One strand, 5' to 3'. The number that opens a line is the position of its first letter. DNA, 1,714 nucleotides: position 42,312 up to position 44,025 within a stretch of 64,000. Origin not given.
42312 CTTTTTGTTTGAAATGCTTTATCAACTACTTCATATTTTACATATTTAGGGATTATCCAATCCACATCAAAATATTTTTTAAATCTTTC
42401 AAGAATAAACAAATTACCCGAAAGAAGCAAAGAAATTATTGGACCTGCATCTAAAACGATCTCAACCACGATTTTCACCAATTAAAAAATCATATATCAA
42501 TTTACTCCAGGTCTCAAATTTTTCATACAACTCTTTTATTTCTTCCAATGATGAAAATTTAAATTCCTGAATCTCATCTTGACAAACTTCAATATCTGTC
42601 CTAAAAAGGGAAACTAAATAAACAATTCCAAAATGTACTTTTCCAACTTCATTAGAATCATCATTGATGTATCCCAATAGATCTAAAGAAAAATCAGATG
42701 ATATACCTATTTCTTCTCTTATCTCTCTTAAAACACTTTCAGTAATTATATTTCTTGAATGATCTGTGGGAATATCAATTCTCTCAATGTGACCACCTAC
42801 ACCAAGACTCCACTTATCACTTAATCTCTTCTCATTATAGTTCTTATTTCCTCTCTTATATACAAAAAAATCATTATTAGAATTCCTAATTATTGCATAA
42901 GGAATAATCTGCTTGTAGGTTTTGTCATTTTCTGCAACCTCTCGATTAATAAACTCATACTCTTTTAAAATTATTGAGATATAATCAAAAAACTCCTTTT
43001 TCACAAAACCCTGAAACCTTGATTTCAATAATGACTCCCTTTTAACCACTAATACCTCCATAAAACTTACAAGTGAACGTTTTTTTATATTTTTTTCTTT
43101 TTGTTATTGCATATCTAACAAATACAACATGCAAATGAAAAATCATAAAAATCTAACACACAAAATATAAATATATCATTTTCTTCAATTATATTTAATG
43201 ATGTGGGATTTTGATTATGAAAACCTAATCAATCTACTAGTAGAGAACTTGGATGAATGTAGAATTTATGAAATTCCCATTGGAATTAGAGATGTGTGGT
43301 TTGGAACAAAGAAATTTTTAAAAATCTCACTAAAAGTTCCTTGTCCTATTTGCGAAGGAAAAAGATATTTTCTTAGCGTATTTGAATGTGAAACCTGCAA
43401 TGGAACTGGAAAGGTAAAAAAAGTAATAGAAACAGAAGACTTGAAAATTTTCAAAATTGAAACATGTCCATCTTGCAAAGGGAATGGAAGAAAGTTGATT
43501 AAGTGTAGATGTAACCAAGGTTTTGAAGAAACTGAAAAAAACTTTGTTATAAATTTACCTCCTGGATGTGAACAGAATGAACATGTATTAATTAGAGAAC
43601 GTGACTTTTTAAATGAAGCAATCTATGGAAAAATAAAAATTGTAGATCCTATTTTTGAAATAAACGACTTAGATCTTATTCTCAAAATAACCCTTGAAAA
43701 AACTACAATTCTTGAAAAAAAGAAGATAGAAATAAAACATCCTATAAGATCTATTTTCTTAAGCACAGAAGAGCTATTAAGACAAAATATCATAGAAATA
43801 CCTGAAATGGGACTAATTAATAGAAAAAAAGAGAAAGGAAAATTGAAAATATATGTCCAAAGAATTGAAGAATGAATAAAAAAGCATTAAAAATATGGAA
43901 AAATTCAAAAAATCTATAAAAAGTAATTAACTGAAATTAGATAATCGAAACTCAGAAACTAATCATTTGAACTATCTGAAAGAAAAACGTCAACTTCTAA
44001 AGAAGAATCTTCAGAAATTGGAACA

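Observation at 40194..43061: Overlapping three-gene operon of Nudix hydrolase, PIN-like nuclease and HerA-like ATPase.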

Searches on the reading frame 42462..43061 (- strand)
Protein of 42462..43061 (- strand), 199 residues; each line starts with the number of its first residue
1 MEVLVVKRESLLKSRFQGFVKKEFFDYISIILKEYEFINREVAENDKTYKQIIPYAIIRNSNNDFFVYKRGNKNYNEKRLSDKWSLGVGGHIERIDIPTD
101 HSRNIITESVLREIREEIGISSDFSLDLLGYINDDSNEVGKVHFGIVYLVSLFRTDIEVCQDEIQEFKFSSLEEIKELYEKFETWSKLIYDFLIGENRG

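Call 3: search_protein_families(library=pfam, proteins=[window:42462-43061:-], max_evalue=1)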
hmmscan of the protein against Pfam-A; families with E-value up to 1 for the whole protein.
window:42462-43061:- (199 aa): 1 family
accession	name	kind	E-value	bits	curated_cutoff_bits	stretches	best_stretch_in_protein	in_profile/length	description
PF00293.34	NUDIX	-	4.8e-08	33.5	21.1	1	56-183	8-124/134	NUDIX domain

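Call 4: search_protein_families(library=ncbifam, proteins=[window:42462-43061:-], max_evalue=1)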
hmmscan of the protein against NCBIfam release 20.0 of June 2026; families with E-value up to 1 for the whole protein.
window:42462-43061:- (199 aa): 3 families
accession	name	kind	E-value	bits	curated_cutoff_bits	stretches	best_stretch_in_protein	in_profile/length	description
TIGR00586.1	mutt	equivalog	0.00011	22.2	97.9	1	52-123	6-64/129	8-oxo-dGTP diphosphatase MutT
NF008044.0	PRK10776.1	equivalog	0.00012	21.9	148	1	53-123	6-63/130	8-oxo-dGTP diphosphatase MutT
NF002995.0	PRK03759.1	equivalog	0.2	11.3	127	1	106-180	79-155/185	isopentenyl-diphosphate Delta-isomerase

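Call 5: search_protein_families(library=padloc, proteins=[window:42462-43061:-], max_evalue=1)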
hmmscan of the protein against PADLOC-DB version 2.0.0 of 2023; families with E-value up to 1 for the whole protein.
window:42462-43061:- (199 aa): 0 families

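Call 8: search_solved_structures(query=window:42462-43061:-, max_evalue=0.1)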
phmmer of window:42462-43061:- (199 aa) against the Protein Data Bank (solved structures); distinct sequences matched with E-value up to 0.1: 1.
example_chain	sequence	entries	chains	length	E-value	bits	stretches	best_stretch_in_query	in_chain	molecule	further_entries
3e57_A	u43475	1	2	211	2.8e-25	92.5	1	3-190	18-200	uncharacterized protein Tm1382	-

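Call 44: find_homologous_proteins(query=window:42462-43061:-, max_evalue=0.00001)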
Query window:42462-43061:- (199 aa): 298 proteins with E <= 0.00001 among 473 candidates; the best 120 are listed.
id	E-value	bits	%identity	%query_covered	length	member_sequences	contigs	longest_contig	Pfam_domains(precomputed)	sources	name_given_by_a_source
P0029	2.2e-121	421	99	98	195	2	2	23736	PF00293.35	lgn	-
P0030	6.6e-54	201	50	98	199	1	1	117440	PF00293.35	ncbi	ncbi:MAG: NUDIX domain-containing protein [Candidatus Woesearchaeota archaeon]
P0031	1.6e-52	196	49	98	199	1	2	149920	PF00293.35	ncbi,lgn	ncbi:MAG: NUDIX domain-containing protein [Candidatus Woesearchaeota archaeon]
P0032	6.6e-50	188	53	97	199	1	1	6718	PF00293.35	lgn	-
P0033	6.6e-40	155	46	94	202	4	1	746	PF00293.35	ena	-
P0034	1.5e-39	154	44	96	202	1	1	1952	PF00293.35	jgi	-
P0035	1.8e-39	154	48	86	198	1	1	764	PF00293.35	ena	-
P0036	2.3e-39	153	46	96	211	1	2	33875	PF00293.35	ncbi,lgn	ncbi:MAG: NUDIX domain-containing protein [Candidatus Woesearchaeota archaeon]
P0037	5.7e-39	152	43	96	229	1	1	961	PF00293.35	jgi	-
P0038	5.7e-39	152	43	96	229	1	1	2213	PF00293.35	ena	-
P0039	2.5e-38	150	46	96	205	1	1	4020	PF00293.35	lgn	-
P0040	1.9e-37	147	43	96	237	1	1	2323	PF00293.35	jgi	jgi:predicted NUDIX family phosphoesterase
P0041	2.0e-37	147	42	96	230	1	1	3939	PF00293.35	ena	-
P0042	2.3e-37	147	45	96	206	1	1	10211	PF00293.35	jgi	-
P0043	2.4e-37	147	48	96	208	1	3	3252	PF00293.35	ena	-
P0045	9.9e-36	141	42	96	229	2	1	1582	PF00293.35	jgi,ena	-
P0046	3.7e-35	140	42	96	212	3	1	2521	PF00293.35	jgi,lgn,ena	-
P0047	5.6e-35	139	44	95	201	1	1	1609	PF00293.35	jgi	jgi:predicted NUDIX family phosphoesterase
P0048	5.6e-35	139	43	95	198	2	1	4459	PF00293.35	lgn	-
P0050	1.6e-34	137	43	97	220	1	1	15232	PF00293.35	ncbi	ncbi:MAG: NUDIX domain-containing protein [Candidatus Woesearchaeota archaeon]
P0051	2.7e-34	137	43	96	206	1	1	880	PF00293.35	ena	-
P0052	3.4e-34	136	41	92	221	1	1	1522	PF00293.35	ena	-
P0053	4.0e-34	136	43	85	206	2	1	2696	PF00293.35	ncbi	-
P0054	4.0e-34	136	44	93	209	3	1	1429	PF00293.35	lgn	-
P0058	8.1e-34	135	43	96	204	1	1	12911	PF00293.35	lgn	-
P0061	1.5e-33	134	41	93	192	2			PF00293.35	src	-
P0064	3.3e-33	133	44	96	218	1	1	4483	PF00293.35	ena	-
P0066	7.4e-33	132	40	97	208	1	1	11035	PF00293.35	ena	-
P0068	8.8e-33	132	41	97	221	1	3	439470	PF00293.35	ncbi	ncbi:MAG: NUDIX domain-containing protein [Candidatus Woesearchaeota archaeon]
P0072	1.2e-31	128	38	97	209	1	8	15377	PF00293.35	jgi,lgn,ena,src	-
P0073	1.2e-31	128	38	96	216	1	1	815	PF00293.35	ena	-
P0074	1.4e-31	128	41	94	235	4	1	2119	PF00293.35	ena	-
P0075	2.4e-31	127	37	96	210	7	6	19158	PF00293.35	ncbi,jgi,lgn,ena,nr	ncbi:hypothetical protein CXT76_02335 [Candidatus Parvarchaeota archaeon]|jgi:predicted NUDIX family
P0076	3.3e-31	127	42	87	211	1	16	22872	PF00293.35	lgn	-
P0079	1.3e-30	125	41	96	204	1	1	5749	PF00293.35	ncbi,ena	-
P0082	2.2e-30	124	40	96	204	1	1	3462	PF00293.35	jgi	jgi:predicted NUDIX family phosphoesterase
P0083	2.2e-30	124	41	96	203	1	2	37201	PF00293.35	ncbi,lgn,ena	-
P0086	4.4e-30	123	41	88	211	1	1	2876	PF00293.35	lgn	-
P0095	2.3e-29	121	38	96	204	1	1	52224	PF00293.35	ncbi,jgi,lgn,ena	-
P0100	3.5e-29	120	40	96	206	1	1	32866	PF00293.35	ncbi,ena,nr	ncbi:MAG: NUDIX domain-containing protein [Nanoarchaeota archaeon]|nr:NUDIX domain-containing protei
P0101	4.4e-29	120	36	96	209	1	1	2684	PF00293.35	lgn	-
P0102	4.5e-29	120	41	96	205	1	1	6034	PF00293.35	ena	-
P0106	7.6e-29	119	39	96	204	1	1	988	PF00293.35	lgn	-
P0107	7.8e-29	119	42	96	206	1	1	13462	PF00293.35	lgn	-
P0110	8.3e-29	119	41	88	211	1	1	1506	PF00293.35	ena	-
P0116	1.8e-28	118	39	96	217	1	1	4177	PF00293.35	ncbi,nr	ncbi:NUDIX domain-containing protein [Candidatus Pacearchaeota archaeon]|nr:NUDIX domain-containing 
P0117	2.4e-28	117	41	97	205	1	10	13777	PF00293.35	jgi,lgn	jgi:predicted NUDIX family phosphoesterase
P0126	5.4e-28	116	38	96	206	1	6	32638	PF00293.35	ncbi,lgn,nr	ncbi:NUDIX domain-containing protein [Candidatus Pacearchaeota archaeon]|nr:NUDIX domain-containing 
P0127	5.6e-28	116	38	96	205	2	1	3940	PF00293.35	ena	-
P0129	6.8e-28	116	38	95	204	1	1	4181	PF00293.35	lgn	-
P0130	6.9e-28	116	44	82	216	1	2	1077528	PF00293.35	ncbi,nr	ncbi:NUDIX domain-containing protein [Candidatus Gracilibacteria bacterium]|nr:NUDIX domain-containi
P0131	7.5e-28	116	35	94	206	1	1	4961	PF00293.35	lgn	-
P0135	9.4e-28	115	40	96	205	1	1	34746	PF00293.35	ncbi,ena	-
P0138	1.2e-27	115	41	88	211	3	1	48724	PF00293.35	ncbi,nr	ncbi:NUDIX domain-containing protein [Candidatus Woesearchaeota archaeon]|nr:NUDIX domain-containing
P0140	1.5e-27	115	37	99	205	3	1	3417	PF00293.35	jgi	jgi:predicted NUDIX family phosphoesterase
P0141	1.5e-27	115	40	96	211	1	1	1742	PF00293.35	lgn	-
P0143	2.2e-27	114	40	85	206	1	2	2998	PF00293.35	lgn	-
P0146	3.4e-27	114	36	94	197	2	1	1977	PF00293.35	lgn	-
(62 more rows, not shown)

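Call 45: find_encoding_contigs(protein=P0030, flank=5000, max_places=1)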
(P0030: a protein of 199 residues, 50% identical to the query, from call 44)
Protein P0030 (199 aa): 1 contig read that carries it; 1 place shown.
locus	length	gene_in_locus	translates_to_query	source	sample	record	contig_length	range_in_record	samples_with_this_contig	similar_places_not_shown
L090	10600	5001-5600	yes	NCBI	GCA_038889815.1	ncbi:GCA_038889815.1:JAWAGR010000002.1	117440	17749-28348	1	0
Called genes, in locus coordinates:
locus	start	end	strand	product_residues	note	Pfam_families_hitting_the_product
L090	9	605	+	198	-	PF01066:CDP-OH_P_transf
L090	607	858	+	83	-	PF26604:CBU_0592 (weak), PF07578:LAB_N (weak)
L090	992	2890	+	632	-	PF19410:DUF5980 (faint), PF00801:PKD (faint), PF17803:Cadherin_4 (faint), PF17963:Big_9 (faint), PF18911:PKD_4 (faint)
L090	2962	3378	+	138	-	PF01090:Ribosomal_S19e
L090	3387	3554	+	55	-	-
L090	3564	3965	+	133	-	PF01198:Ribosomal_L31e (weak)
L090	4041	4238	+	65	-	-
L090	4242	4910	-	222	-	PF01556:DnaJ_C, PF00684:DnaJ_CXXCXGXG (weak)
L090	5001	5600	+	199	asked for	PF00293:NUDIX (weak)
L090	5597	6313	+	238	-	PF11848:DUF3368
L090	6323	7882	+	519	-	PF01935:DUF87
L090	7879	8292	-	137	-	PF11969:DcpS_C, PF01230:HIT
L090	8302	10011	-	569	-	PF00750:tRNA-synt_1d, PF05746:DALR_1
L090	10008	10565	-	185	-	PF22794:jr-ZPR1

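Call 46: find_encoding_contigs(protein=P0036, flank=5000, max_places=1)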
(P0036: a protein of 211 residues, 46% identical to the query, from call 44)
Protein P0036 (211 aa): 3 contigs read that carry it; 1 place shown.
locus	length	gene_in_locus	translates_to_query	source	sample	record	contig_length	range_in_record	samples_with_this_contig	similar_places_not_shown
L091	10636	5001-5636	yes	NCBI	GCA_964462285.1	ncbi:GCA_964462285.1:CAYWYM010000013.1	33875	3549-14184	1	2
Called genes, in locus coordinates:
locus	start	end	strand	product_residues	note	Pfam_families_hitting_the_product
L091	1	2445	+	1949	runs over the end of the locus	-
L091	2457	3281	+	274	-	-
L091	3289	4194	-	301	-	PF05707:Zot (faint)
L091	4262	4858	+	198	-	-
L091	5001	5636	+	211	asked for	PF00293:NUDIX (weak)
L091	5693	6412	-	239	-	PF00588:SpoU_methylase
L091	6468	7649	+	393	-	PF00162:PGK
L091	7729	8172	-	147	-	PF03657:UPF0113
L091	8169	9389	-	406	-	-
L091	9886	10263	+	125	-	PF04032:Rpr2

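Call 47: find_encoding_contigs(protein=P0068, flank=5000, max_places=1)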
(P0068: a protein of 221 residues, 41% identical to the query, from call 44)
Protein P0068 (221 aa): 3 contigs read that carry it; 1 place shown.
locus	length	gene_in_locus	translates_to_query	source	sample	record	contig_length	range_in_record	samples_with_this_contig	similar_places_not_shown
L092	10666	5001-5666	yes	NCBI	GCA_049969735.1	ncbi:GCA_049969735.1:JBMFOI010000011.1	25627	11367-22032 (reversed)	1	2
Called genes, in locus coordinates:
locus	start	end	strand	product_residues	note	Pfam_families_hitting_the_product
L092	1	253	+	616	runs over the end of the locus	PF17892:Cadherin_5 (faint), PF17963:Big_9 (weak), PF24908:Ig_SIBA-E_2nd (faint), PF17803:Cadherin_4 (weak), PF01835:MG2 (faint), PF17963:Big_9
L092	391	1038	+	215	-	PF02676:TYW3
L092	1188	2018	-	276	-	-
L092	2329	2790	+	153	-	PF04073:tRNA_edit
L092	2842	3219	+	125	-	PF03091:CutA1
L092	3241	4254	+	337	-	PF02547:Queuosine_synth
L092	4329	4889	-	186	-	PF02677:QueH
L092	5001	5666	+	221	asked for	PF00293:NUDIX (weak)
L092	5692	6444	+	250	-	PF00149:Metallophos (weak)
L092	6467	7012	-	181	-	PF12844:HTH_19, PF13560:HTH_31 (weak), PF01381:HTH_3, PF00571:CBS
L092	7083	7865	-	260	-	PF02535:Zip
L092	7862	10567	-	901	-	PF00690:Cation_ATPase_N, PF00122:E1-E2_ATPase, PF00702:Hydrolase, PF08282:Hydrolase_3 (faint), PF13246:Cation_ATPase, PF00689:Cation_ATPase_C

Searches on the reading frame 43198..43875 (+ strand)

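Call 90: search_protein_families(library=pfam, proteins=[window:43198-43875:+], max_evalue=0.01)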
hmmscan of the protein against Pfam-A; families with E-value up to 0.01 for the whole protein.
window:43198-43875:+ (225 aa): 3 families
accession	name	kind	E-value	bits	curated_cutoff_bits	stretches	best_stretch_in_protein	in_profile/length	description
PF00684.25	DnaJ_CXXCXGXG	-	6.6e-07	29.9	32.7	1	49-106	1-59/65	DnaJ central domain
PF01556.23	DnaJ_C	-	1.3e-06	29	26.6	1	24-220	3-147/152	DnaJ C terminal domain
PF17302.8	DUF5351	-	0.002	18.8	27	0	88-98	18-28/29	Family of unknown function (DUF5351)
